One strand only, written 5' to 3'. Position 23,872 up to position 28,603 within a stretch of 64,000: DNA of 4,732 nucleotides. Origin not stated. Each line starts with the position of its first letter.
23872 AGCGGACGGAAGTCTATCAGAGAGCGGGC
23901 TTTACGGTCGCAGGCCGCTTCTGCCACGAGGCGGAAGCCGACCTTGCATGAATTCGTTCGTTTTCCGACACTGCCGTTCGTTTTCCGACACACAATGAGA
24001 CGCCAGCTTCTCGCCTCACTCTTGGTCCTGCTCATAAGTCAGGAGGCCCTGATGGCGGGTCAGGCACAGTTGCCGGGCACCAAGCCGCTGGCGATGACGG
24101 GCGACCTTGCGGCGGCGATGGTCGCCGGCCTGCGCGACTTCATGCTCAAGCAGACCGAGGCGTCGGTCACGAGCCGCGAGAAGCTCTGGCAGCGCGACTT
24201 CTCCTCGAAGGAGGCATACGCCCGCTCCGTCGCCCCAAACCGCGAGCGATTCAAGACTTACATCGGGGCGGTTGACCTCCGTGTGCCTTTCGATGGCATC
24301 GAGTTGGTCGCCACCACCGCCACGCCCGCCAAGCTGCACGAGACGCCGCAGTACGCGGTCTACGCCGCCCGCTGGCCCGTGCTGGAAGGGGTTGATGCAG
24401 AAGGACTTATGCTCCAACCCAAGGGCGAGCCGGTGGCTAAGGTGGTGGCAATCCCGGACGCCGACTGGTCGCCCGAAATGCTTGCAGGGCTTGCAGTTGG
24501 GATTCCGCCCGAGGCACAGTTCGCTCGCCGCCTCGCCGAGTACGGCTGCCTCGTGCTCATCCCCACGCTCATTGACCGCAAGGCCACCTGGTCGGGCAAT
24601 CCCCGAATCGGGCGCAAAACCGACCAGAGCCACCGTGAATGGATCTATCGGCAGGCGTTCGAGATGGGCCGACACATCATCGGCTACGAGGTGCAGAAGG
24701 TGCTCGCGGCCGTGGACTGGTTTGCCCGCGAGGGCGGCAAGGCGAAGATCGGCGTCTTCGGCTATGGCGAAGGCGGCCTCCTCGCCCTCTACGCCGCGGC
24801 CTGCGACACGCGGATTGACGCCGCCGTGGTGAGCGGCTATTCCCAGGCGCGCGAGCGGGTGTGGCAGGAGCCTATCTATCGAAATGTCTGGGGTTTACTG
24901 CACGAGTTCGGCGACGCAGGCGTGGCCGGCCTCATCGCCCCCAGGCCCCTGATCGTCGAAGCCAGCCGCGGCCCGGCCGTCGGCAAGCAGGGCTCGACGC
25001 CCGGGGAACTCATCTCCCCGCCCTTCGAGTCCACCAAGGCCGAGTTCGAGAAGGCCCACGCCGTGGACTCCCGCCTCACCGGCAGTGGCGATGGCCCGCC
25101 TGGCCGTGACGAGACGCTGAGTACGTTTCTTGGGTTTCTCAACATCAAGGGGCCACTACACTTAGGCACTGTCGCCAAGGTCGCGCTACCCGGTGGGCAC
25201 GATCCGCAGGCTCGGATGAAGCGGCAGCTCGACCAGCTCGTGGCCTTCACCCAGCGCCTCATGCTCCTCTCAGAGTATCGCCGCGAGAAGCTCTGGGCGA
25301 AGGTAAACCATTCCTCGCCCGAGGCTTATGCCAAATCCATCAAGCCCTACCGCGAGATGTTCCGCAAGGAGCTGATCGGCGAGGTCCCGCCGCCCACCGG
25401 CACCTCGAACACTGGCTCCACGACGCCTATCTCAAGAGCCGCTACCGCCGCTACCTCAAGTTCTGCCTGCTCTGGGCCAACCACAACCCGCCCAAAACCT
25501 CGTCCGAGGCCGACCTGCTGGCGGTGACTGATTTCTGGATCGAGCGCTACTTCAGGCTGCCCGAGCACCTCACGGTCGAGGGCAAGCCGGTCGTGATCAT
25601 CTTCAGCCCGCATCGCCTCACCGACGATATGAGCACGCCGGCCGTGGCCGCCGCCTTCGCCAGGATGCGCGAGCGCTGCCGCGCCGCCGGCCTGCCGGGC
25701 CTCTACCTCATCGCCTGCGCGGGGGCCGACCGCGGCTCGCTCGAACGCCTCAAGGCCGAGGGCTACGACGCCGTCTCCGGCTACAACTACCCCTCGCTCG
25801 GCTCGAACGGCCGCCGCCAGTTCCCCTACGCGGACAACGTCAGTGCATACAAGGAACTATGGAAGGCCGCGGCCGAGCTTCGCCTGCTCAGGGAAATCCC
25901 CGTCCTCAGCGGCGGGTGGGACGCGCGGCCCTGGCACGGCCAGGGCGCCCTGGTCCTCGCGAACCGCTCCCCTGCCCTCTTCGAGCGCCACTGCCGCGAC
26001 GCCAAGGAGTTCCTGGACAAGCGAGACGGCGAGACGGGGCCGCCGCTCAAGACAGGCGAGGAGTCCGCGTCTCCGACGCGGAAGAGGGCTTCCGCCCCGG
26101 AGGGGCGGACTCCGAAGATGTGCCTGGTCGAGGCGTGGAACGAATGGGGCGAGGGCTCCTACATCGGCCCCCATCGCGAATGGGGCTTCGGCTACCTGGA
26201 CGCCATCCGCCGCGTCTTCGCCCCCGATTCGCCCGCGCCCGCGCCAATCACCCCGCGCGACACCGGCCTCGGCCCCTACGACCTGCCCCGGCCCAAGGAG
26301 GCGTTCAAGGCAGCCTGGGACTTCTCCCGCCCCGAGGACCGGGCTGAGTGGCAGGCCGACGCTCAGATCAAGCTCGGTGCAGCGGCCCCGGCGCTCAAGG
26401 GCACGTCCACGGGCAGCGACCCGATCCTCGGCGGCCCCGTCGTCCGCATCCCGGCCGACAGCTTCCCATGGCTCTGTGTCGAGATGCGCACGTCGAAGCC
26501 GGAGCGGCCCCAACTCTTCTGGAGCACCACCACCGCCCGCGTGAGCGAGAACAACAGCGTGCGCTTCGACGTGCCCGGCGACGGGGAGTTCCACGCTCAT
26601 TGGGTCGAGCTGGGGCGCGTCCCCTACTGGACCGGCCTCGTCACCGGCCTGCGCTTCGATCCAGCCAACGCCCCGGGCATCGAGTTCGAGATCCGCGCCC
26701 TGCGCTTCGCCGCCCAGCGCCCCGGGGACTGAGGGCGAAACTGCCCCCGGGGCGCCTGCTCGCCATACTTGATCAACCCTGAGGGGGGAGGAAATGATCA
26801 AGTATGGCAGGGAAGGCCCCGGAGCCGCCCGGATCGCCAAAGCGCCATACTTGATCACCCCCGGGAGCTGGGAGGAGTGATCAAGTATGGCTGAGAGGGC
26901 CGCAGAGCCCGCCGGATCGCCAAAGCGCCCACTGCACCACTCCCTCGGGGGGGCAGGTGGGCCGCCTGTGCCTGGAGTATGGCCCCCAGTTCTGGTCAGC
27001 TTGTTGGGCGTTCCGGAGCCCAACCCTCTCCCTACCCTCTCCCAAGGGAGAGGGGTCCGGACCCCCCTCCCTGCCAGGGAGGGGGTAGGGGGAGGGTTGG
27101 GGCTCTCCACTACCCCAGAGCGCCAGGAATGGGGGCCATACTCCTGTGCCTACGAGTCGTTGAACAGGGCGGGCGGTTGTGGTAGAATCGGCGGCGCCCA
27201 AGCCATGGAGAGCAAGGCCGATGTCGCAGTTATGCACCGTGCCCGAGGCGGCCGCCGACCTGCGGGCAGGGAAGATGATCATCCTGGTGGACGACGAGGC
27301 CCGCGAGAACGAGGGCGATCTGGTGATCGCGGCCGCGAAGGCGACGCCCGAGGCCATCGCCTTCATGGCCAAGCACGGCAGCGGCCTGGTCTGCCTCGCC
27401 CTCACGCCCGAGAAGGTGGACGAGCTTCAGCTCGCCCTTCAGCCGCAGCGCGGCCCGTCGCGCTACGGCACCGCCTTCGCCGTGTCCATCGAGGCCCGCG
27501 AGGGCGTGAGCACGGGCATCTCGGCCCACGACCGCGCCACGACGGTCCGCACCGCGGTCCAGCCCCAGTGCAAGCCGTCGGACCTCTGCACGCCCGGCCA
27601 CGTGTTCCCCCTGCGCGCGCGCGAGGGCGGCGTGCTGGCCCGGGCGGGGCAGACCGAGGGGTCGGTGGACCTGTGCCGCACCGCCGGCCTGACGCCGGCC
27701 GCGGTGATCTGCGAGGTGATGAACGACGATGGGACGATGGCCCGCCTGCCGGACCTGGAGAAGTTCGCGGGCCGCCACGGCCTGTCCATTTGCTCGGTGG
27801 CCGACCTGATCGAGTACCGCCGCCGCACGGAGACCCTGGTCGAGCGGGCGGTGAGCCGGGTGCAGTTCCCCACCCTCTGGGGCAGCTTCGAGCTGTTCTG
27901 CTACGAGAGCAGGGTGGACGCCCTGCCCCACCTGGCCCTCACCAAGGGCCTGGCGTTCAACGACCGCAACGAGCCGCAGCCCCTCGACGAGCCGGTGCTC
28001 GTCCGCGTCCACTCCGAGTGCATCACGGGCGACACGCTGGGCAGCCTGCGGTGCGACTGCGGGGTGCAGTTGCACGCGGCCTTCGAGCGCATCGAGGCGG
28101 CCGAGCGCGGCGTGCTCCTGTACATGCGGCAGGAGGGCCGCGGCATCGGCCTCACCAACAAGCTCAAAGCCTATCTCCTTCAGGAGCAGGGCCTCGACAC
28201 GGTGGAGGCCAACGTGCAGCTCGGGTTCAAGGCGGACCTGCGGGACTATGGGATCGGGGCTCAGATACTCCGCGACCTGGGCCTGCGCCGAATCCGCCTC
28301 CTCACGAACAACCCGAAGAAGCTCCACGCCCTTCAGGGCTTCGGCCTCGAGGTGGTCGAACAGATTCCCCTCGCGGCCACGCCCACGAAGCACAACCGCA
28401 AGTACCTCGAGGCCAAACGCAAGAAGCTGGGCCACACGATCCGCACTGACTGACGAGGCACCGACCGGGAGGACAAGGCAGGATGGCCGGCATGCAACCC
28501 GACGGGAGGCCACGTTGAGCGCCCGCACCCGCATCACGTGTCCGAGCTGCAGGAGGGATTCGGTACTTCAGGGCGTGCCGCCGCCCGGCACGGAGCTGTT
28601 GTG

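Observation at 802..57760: Native genes avoid the palindrome RTCGAY; foreign segments do not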

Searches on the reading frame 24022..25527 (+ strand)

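Call 27: search_protein_families(library=pfam, proteins=[window:24022-25527:+], max_evalue=0.001)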
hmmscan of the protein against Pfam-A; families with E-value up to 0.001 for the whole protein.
window:24022-25527:+ (501 aa): 1 family
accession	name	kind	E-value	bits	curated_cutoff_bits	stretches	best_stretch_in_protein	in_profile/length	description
PF01738.24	DLH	-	9.7e-08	32.3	21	1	166-270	32-126/217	Dienelactone hydrolase family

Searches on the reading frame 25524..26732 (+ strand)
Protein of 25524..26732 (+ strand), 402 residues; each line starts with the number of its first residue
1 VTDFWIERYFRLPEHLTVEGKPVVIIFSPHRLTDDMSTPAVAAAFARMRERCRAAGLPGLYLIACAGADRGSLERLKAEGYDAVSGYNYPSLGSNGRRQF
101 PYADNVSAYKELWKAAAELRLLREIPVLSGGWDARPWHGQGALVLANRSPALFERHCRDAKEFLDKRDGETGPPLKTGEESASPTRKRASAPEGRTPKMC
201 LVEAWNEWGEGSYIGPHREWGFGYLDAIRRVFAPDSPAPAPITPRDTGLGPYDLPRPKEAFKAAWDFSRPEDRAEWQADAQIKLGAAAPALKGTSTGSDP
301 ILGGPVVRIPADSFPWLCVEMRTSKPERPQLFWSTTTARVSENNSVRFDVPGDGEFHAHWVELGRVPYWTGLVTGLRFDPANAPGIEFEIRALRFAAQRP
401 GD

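Call 28: search_protein_families(library=pfam, proteins=[window:25524-26732:+], max_evalue=0.001)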
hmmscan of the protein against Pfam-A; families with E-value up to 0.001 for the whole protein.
window:25524-26732:+ (402 aa): 1 family
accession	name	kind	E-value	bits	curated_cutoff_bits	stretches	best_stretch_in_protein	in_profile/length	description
PF14307.12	Glyco_tran_WbsX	-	8.9e-19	68.6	25.1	2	7-164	144-312/350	Glycosyltransferase WbsX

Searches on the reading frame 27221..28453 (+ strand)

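Call 28: search_protein_families(library=pfam, proteins=[window:27221-28453:+], max_evalue=0.001)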
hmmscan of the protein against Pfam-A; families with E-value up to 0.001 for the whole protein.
window:27221-28453:+ (410 aa): 2 families
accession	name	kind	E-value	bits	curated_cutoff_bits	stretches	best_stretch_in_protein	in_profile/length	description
PF00926.24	DHBP_synthase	-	1.4e-82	276.3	26.4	1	9-199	2-191/191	3,4-dihydroxy-2-butanone 4-phosphate synthase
PF00925.25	GTP_cyclohydro2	-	1.4e-70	236.6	23.3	1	210-383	3-165/165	GTP cyclohydrolase II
